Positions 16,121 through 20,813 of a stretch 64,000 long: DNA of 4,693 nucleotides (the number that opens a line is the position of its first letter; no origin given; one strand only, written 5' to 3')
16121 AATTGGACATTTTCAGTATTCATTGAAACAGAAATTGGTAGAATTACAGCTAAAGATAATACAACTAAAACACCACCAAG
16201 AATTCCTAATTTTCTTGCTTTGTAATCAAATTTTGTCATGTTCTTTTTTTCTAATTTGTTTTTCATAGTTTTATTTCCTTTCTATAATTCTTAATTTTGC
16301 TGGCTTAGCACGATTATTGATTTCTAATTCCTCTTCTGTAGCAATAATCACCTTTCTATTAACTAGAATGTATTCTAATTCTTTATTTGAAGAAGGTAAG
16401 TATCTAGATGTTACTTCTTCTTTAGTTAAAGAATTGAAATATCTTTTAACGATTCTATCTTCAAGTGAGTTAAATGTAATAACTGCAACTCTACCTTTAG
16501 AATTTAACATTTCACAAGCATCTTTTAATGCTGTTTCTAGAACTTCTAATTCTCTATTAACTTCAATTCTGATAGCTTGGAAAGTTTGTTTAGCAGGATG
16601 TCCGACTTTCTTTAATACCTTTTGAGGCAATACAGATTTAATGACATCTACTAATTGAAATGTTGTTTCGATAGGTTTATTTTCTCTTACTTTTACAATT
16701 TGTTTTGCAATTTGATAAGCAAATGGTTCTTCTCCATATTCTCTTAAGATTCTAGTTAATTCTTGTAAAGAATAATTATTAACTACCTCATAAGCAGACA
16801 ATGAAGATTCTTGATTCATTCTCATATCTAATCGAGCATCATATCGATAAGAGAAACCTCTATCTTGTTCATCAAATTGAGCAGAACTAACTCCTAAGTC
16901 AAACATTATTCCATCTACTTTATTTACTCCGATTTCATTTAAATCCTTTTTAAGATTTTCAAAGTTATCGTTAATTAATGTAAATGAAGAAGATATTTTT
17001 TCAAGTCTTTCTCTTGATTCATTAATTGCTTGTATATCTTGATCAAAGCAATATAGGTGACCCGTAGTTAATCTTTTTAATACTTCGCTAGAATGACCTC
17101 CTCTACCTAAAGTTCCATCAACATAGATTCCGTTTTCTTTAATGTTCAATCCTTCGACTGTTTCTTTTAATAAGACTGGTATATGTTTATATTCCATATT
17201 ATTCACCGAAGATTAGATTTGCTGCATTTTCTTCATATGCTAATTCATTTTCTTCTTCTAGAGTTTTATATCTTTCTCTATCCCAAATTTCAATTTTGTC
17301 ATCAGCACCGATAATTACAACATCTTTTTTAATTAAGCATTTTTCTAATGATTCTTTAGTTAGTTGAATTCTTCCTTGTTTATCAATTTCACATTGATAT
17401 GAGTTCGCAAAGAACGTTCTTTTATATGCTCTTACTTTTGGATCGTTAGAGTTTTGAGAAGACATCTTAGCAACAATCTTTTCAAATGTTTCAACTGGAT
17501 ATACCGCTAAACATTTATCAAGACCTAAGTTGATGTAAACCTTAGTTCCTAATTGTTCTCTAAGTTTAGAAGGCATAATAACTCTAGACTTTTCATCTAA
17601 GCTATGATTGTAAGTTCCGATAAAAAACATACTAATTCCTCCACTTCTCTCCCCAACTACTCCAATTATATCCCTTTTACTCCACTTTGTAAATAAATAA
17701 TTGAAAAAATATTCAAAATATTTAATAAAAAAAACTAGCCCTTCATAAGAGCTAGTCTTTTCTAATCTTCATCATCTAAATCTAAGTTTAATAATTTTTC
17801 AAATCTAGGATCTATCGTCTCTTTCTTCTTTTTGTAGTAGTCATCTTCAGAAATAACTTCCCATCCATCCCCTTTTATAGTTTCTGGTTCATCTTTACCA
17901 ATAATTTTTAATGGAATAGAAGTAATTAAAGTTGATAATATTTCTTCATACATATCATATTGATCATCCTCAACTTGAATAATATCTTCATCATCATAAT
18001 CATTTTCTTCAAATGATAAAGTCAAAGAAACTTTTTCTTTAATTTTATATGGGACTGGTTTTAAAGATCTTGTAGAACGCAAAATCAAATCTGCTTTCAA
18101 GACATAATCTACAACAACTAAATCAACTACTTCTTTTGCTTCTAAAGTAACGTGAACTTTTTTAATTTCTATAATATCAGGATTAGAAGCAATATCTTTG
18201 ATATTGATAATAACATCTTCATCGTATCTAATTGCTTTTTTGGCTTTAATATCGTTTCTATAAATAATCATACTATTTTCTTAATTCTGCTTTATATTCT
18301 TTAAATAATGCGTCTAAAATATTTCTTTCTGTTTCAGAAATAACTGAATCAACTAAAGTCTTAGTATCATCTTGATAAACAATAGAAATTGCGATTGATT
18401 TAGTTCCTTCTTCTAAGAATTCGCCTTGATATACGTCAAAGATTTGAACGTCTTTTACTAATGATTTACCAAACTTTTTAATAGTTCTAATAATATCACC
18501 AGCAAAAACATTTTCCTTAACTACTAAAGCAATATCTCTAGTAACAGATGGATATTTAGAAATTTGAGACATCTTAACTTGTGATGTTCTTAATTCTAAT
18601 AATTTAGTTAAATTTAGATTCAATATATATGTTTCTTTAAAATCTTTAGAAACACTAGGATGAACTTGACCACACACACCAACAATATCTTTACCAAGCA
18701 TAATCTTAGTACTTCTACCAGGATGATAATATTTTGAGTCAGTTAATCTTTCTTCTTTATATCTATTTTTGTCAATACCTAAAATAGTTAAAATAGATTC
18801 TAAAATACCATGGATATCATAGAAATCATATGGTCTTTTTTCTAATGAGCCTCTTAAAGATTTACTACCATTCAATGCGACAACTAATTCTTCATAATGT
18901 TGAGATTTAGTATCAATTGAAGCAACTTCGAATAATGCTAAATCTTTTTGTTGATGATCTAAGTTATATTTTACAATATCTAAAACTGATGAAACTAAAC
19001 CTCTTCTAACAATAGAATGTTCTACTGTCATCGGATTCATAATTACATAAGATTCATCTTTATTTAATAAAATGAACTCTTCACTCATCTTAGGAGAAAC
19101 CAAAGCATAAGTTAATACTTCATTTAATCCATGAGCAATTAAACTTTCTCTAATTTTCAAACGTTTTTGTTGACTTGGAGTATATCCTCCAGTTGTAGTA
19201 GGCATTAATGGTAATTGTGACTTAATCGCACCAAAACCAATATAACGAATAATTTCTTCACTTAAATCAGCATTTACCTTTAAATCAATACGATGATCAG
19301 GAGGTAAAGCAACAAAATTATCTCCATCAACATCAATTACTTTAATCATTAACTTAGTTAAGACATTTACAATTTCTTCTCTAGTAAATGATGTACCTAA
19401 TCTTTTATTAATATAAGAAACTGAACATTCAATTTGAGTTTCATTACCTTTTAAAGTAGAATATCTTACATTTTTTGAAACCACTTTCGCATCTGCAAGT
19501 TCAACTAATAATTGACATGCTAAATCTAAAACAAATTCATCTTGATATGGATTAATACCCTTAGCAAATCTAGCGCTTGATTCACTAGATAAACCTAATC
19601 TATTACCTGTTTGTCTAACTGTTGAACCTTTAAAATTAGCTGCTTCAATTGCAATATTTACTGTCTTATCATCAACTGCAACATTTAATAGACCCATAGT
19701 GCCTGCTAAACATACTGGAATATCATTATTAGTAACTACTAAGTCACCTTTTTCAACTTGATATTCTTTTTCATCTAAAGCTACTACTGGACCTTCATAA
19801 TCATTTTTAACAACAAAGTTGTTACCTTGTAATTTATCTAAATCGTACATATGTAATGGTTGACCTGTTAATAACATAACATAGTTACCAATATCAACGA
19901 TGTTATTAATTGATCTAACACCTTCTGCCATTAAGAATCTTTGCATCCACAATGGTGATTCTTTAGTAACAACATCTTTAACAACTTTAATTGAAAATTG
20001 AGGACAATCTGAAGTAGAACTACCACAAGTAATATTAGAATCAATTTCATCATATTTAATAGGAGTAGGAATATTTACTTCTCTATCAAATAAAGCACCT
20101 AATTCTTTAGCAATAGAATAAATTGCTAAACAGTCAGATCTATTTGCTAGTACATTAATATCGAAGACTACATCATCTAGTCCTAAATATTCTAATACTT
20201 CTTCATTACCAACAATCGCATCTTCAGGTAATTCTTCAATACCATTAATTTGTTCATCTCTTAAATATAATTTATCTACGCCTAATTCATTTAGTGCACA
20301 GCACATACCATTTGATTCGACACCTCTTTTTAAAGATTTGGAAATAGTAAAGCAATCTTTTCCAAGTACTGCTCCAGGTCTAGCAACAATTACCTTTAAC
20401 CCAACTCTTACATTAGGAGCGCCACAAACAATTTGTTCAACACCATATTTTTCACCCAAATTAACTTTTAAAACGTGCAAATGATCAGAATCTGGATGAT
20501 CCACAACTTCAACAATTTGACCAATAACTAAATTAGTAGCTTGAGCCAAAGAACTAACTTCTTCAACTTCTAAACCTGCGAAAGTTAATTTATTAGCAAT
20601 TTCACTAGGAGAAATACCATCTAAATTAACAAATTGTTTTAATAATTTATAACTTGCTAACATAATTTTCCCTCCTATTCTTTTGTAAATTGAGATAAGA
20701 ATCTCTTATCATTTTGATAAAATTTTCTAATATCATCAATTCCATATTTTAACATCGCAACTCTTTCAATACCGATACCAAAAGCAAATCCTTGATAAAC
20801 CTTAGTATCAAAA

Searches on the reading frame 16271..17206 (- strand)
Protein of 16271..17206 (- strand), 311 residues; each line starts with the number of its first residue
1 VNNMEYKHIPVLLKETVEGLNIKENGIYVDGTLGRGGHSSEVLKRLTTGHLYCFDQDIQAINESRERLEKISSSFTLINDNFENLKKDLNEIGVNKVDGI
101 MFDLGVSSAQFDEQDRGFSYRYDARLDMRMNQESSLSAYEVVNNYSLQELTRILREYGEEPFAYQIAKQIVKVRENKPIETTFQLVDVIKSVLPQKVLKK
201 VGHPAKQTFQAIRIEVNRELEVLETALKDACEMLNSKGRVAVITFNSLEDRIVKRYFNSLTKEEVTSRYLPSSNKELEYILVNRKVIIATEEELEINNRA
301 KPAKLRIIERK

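Call 47: search_protein_families(library=ncbifam, proteins=[window:16271-17206:-], max_evalue=0.00001)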
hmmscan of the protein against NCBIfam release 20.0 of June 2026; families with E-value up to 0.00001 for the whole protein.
window:16271-17206:- (311 aa): 2 families
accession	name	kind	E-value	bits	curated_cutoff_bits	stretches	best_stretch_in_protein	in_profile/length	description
TIGR00006.1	TIGR00006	equivalog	1.3e-109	366.4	154.3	1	4-311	4-310/310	16S rRNA (cytosine(1402)-N(4))-methyltransferase RsmH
NF053511.1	tRNA_U34_MnmM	equivalog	2.3e-13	50.1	135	1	21-105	14-97/183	tRNA 5-(aminomethyl)-2-thiouridylate-methyltransferase MnmM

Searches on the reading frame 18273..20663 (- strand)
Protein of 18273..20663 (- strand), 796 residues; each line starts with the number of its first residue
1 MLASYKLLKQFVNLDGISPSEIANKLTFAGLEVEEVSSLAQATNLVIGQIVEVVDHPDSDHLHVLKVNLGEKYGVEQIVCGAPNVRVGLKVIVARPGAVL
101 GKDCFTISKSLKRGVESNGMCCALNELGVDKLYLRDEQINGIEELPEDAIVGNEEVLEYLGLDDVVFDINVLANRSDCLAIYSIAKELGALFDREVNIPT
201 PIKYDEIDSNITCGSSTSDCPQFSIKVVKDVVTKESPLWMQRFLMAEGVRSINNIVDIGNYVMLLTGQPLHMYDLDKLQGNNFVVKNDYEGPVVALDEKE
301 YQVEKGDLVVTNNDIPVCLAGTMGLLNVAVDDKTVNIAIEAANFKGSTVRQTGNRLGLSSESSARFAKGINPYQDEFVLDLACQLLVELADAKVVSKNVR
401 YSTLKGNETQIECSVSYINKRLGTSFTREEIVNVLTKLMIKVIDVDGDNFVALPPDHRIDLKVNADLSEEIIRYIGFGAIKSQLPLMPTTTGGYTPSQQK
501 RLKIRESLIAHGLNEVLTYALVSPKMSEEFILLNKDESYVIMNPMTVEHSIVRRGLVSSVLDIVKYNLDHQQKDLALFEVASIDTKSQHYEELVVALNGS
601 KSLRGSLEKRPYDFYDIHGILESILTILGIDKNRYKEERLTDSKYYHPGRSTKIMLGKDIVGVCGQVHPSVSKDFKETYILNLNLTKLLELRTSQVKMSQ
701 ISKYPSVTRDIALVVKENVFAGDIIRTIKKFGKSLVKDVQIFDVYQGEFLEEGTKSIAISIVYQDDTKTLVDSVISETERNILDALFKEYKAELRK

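Call 12: search_protein_families(library=pfam, proteins=[window:18273-20663:-], max_evalue=0.00001)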
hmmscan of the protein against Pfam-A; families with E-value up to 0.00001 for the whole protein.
window:18273-20663:- (796 aa): 5 families
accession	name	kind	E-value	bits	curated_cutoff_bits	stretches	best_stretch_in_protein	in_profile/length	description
PF03483.22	B3_4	-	9.4e-55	185.3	29.3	1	220-390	2-173/174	B3/4 domain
PF17759.6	tRNA_synthFbeta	-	2.1e-47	161.8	22.4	1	480-684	1-213/214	Phenylalanyl tRNA synthetase beta chain CLM domain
PF03147.19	FDX-ACB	-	1.1e-28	99.9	31.1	1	702-795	1-94/94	Ferredoxin-fold anticodon binding domain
PF03484.21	B5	-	5.2e-16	59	28.6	1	411-477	1-67/67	tRNA synthetase B5 domain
PF01588.26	tRNA_bind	-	5.7e-16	58.8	27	1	45-152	1-94/96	Putative tRNA binding domain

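Call 32: list_cluster_members(proteins=[window:18273-20663:-, window:57545-59536:-, window:31284-32396:-])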
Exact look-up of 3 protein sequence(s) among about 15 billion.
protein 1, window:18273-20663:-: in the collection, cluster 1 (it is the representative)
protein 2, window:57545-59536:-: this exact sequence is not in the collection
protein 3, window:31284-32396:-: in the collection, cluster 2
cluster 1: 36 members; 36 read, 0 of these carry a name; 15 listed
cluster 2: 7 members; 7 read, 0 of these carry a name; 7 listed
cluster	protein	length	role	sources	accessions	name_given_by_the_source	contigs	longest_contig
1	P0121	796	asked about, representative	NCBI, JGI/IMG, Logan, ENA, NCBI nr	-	-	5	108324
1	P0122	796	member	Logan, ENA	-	-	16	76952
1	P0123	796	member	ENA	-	-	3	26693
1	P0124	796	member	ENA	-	-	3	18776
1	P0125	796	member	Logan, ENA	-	-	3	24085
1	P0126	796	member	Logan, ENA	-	-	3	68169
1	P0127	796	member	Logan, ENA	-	-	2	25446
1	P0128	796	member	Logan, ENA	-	-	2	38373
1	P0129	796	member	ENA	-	-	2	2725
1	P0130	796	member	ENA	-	-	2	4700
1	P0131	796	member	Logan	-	-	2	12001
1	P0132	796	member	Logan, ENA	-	-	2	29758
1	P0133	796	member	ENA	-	-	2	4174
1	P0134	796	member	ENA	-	-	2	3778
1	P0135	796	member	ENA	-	-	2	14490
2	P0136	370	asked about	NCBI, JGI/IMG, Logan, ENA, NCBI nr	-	-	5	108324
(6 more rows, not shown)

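Call 33: find_encoding_contigs(protein=P0136, flank=6000, max_places=10)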
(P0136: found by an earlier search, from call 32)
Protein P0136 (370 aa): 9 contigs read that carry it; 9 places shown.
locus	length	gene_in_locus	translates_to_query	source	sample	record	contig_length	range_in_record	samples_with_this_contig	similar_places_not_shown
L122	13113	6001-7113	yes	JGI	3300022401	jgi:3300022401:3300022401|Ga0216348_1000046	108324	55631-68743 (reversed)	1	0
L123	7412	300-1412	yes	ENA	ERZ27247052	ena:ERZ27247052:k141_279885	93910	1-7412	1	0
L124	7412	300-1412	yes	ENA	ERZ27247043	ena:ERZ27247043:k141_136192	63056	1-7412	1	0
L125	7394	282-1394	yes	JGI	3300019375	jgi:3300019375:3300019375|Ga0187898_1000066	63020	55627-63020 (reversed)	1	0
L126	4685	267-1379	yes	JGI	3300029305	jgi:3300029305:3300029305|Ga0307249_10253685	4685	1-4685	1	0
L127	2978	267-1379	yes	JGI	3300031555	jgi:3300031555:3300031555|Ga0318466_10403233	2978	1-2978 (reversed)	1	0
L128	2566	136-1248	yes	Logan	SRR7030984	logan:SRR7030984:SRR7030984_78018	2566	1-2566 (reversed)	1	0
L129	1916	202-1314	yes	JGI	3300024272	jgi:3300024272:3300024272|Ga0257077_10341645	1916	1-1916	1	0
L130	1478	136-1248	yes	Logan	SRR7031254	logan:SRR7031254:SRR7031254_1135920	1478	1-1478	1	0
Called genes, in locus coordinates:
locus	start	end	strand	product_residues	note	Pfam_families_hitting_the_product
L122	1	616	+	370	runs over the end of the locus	PF12323:HTH_OrfB_IS605, PF01385:OrfB_IS605, PF07282:Cas12f1-like_TNB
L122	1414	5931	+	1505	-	-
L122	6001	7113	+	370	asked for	PF01098:FTSW_RODA_SPOVE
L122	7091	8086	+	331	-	PF03033:Glyco_transf_28, PF04101:Glyco_tran_28_C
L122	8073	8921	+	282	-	PF01565:FAD_binding_4 (weak), PF02873:MurB_C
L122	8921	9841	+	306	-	PF08478:POTRA_1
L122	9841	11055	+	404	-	PF11104:PilM_2, PF02491:SHS2_FTSA (weak), PF14450:FtsA, PF25216:Volactin (faint)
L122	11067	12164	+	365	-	PF00091:Tubulin, PF12327:FtsZ_C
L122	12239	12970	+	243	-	-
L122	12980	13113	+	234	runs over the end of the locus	PF04542:Sigma70_r2, PF04545:Sigma70_r4, PF01381:HTH_3 (weak)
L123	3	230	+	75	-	?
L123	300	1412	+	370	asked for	PF01098:FTSW_RODA_SPOVE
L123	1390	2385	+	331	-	PF03033:Glyco_transf_28, PF04101:Glyco_tran_28_C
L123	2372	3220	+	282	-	PF01565:FAD_binding_4 (weak), PF02873:MurB_C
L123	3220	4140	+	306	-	PF08478:POTRA_1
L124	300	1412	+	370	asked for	PF01098:FTSW_RODA_SPOVE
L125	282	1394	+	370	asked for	PF01098:FTSW_RODA_SPOVE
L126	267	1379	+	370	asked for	PF01098:FTSW_RODA_SPOVE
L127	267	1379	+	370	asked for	PF01098:FTSW_RODA_SPOVE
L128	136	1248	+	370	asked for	PF01098:FTSW_RODA_SPOVE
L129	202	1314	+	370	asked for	PF01098:FTSW_RODA_SPOVE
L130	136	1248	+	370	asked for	PF01098:FTSW_RODA_SPOVE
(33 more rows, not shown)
